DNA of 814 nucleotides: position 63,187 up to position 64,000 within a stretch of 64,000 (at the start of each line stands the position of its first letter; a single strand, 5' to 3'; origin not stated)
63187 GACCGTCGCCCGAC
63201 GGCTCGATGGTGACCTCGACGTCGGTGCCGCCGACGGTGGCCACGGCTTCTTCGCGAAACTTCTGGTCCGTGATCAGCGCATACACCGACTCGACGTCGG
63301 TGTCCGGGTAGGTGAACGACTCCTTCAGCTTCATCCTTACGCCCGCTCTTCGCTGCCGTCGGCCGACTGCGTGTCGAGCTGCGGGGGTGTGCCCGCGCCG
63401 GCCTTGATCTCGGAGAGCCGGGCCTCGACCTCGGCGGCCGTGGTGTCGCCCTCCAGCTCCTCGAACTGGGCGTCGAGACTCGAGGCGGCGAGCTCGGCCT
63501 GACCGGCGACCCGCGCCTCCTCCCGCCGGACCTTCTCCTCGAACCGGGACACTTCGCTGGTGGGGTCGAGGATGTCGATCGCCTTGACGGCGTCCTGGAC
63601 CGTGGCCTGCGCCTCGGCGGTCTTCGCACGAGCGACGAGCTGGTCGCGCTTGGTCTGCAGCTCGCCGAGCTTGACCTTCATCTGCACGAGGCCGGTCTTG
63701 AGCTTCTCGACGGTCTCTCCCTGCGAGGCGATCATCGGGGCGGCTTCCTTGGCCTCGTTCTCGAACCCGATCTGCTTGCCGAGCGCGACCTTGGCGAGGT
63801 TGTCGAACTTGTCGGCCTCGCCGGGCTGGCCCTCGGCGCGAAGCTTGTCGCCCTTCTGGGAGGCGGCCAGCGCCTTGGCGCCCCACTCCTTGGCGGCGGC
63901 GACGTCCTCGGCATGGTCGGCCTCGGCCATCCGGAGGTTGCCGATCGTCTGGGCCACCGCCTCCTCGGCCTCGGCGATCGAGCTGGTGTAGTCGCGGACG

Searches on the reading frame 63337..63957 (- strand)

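Call 63: search_protein_families(library=pfam, proteins=[window:63337-63957:-], max_evalue=0.00001)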
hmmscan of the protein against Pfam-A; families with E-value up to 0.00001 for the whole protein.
window:63337-63957:- (206 aa): 1 family
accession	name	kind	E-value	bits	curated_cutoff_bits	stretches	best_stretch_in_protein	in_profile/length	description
PF04012.17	PspA_IM30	-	1.6e-17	64.3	33.9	1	2-185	47-215/220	PspA/IM30 family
